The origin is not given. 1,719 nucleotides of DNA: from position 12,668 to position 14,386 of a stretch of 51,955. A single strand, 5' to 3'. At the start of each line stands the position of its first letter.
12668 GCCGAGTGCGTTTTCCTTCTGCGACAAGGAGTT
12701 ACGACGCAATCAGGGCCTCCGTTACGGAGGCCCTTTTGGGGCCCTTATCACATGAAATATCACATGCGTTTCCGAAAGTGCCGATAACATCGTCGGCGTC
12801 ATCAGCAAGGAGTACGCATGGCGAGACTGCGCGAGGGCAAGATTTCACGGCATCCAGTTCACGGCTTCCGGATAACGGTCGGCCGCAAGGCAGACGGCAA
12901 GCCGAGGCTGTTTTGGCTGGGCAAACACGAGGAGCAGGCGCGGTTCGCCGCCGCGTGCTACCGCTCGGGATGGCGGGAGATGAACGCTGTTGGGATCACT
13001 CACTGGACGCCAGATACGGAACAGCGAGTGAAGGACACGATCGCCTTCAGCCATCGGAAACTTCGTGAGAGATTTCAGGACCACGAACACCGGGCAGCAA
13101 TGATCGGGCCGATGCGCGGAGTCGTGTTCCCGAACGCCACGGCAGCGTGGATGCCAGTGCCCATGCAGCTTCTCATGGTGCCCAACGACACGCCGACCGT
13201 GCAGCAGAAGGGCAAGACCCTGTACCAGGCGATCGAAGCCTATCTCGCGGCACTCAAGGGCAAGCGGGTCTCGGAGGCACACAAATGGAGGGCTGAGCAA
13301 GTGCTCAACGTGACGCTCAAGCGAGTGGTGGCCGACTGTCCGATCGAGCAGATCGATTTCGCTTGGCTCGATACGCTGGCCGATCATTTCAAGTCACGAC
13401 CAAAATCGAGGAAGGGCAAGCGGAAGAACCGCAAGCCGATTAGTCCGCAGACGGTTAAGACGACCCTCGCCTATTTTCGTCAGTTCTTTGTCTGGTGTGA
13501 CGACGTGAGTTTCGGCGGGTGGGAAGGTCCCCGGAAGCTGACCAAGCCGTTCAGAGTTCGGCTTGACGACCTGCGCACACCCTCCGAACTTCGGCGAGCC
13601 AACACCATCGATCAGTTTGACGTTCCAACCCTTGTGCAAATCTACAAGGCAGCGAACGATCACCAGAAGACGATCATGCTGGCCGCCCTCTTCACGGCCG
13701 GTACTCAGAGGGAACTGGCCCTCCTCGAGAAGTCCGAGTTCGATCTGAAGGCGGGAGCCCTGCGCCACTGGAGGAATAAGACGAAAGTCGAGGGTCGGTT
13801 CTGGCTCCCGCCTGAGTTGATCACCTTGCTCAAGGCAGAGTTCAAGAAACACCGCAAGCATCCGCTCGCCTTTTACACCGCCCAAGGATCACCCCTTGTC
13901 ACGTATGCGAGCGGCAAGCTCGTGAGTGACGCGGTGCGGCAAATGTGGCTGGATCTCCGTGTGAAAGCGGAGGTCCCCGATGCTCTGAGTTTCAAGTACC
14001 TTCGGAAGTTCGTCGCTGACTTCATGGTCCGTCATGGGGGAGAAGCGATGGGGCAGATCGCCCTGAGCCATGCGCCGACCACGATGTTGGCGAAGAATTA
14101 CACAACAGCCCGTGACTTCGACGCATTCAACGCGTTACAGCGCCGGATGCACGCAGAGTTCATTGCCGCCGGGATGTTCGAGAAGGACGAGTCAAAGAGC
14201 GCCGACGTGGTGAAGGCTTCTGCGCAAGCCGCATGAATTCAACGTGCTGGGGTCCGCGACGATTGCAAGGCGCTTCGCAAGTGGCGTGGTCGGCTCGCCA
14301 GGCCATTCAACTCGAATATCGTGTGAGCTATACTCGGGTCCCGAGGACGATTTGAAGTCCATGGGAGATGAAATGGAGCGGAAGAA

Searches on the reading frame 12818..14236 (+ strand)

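Call 26: search_protein_families(library=pfam, proteins=[window:12818-14236:+], max_evalue=0.001)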
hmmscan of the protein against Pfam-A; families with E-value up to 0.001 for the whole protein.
window:12818-14236:+ (472 aa): 1 family
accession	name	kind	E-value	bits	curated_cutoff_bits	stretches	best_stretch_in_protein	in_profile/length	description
PF00589.27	Phage_integrase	-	6.4e-06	26.5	27.1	1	264-432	3-169/172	Phage integrase family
